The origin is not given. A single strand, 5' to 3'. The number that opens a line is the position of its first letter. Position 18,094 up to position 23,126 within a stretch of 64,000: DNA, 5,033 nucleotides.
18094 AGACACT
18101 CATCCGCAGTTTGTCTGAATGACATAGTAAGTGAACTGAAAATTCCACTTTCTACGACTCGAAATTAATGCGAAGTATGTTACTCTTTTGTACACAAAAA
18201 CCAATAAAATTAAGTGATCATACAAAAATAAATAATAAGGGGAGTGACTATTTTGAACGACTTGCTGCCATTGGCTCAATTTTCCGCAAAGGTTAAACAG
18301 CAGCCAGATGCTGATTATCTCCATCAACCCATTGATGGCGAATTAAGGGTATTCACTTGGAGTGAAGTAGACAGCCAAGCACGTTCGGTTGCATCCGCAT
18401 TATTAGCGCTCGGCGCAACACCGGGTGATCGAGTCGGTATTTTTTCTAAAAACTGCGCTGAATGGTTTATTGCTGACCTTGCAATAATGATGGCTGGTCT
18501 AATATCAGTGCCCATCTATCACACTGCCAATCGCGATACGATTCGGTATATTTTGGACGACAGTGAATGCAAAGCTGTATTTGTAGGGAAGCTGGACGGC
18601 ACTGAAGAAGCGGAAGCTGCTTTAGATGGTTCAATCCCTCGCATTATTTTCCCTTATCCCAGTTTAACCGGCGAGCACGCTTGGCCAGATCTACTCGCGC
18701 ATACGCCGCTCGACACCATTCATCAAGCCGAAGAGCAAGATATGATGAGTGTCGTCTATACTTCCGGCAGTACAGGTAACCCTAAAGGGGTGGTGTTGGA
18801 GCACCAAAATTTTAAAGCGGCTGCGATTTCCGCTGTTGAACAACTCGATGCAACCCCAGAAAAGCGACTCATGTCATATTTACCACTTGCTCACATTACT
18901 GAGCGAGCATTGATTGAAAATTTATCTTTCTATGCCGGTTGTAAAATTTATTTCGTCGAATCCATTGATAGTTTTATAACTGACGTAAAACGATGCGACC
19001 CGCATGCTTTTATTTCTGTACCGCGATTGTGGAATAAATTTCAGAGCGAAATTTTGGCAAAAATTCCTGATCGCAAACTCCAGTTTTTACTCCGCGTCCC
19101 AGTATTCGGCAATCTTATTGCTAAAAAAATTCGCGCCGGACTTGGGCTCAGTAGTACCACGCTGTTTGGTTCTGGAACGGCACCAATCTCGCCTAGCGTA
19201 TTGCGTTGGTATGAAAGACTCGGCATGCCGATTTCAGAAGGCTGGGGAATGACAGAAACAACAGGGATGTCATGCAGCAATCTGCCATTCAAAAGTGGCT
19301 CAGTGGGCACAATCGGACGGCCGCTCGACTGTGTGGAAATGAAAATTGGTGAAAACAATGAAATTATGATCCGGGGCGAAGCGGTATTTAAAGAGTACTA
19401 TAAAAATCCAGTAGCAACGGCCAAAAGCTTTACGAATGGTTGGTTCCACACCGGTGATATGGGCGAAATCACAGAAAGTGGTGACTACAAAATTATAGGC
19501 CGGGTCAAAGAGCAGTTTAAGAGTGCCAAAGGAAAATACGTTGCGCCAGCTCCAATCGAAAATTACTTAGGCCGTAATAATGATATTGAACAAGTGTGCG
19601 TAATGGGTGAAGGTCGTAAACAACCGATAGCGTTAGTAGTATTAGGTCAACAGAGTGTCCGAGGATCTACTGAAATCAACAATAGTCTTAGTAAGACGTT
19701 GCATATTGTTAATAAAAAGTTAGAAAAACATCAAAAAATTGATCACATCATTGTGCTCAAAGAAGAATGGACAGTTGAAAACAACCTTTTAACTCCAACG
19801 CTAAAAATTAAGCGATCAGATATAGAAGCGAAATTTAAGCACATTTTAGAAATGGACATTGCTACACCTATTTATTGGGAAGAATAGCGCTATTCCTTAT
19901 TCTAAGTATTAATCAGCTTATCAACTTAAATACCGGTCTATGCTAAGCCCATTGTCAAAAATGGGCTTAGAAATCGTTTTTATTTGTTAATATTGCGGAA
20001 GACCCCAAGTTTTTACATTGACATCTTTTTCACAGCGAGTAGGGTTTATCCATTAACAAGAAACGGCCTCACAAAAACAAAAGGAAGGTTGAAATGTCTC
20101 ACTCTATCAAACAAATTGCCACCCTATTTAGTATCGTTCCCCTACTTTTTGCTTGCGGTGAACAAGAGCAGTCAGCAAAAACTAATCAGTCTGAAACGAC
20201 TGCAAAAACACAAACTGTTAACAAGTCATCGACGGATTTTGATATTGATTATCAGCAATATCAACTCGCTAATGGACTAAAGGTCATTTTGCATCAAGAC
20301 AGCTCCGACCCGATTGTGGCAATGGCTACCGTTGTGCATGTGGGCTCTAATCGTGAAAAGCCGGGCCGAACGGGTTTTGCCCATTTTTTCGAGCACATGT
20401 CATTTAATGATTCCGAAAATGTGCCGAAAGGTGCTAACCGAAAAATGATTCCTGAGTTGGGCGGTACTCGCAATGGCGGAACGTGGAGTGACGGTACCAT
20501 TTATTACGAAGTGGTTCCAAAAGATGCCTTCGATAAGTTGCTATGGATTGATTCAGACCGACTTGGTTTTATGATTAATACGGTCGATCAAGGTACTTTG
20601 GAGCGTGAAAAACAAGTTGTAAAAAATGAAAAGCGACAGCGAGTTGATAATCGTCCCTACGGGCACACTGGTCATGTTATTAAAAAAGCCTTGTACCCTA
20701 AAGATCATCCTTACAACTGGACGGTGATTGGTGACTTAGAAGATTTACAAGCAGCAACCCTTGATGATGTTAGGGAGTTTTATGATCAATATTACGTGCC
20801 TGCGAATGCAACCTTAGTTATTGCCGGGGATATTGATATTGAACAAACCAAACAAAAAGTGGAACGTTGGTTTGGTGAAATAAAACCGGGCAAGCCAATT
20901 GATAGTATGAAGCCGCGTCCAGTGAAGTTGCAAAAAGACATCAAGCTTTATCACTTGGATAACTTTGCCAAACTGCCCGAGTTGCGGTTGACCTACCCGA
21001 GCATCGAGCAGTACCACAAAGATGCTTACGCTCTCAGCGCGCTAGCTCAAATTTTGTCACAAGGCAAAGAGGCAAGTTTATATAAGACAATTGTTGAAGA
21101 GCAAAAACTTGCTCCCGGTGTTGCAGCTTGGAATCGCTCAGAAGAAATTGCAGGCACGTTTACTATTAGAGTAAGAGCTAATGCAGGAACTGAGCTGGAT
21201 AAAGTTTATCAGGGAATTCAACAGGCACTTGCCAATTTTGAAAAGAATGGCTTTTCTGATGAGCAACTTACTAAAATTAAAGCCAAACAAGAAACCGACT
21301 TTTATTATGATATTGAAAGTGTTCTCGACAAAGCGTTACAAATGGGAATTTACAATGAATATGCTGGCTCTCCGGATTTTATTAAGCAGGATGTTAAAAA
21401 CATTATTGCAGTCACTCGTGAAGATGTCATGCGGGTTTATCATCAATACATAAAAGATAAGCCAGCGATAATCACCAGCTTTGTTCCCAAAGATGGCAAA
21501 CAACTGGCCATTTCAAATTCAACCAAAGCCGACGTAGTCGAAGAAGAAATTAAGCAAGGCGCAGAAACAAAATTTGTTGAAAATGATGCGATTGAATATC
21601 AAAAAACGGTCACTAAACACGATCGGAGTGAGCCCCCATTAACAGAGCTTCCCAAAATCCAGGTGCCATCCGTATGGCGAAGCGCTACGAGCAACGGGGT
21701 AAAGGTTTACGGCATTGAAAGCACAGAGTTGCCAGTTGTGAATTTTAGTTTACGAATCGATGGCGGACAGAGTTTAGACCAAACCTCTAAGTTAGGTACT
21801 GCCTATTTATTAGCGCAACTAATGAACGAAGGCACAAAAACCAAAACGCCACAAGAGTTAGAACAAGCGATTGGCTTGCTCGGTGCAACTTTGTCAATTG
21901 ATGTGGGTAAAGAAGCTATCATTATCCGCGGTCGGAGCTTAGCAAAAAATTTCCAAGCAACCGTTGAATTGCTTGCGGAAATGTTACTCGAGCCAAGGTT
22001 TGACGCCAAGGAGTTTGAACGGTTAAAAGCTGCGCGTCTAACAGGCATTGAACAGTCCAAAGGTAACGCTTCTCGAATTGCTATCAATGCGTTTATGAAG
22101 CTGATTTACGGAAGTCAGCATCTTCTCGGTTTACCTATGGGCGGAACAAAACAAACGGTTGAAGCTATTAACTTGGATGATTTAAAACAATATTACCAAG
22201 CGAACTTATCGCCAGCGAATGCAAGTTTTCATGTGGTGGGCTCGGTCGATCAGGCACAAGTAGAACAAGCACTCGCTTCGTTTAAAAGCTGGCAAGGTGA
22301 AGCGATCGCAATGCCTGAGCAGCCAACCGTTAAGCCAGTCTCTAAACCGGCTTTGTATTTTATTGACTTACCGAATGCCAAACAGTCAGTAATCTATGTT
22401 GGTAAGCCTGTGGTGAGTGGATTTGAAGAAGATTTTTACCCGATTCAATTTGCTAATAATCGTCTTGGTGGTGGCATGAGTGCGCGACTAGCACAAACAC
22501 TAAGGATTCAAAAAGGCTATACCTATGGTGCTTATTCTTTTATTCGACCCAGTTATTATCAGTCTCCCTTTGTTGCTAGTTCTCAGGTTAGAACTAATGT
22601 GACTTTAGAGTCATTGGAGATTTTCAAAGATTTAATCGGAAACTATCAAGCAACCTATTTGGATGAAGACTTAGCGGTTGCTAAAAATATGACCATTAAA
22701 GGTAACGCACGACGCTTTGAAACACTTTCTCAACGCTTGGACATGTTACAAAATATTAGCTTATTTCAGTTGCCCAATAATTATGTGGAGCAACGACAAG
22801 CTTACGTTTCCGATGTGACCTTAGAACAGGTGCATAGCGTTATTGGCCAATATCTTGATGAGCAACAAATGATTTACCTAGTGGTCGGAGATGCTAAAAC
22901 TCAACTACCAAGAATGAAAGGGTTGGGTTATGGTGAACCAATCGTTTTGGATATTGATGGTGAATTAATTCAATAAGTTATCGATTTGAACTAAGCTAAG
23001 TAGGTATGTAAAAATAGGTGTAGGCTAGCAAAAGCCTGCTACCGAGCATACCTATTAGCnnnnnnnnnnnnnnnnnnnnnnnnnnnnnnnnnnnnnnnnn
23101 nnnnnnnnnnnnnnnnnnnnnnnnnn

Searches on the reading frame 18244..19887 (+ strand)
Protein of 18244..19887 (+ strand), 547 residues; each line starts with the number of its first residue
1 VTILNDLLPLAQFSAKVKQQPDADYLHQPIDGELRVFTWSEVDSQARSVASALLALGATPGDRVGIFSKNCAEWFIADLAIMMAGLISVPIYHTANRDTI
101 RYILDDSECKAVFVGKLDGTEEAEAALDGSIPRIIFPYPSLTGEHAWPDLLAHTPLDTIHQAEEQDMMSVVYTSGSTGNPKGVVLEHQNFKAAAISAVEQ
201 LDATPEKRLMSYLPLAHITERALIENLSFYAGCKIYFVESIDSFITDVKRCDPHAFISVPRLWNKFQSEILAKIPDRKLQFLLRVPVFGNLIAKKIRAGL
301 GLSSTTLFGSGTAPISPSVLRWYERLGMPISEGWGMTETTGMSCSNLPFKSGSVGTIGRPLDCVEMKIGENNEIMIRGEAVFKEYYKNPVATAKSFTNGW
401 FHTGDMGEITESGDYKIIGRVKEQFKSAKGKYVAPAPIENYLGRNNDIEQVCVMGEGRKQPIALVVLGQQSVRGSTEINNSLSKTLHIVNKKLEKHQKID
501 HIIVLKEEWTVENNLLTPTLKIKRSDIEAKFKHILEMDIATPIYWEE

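Call 77: search_protein_families(library=pfam, proteins=[window:18244-19887:+], max_evalue=0.00001)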
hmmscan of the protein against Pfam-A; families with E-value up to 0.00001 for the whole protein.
window:18244-19887:+ (547 aa): 2 families
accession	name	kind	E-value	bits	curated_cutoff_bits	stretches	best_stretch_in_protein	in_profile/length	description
PF00501.34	AMP-binding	-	2.2e-76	257.6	29.9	1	14-386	2-384/384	AMP-binding enzyme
PF23562.2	AMP-binding_C_3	-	5.8e-10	40.1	20.8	1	428-534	7-115/124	AMP-binding enzyme C-terminal domain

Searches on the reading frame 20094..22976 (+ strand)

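Call 11: search_protein_families(library=pfam, proteins=[window:20094-22976:+], max_evalue=0.001)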
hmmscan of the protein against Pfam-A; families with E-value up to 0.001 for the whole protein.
window:20094-22976:+ (960 aa): 2 families
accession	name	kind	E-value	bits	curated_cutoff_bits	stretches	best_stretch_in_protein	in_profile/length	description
PF05193.26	Peptidase_M16_C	-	7e-60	202.4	23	2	221-397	2-179/181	Peptidase M16 inactive domain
PF00675.25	Peptidase_M16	-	3.1e-29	102.2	22.3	2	63-188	1-123/149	Insulinase (Peptidase family M16)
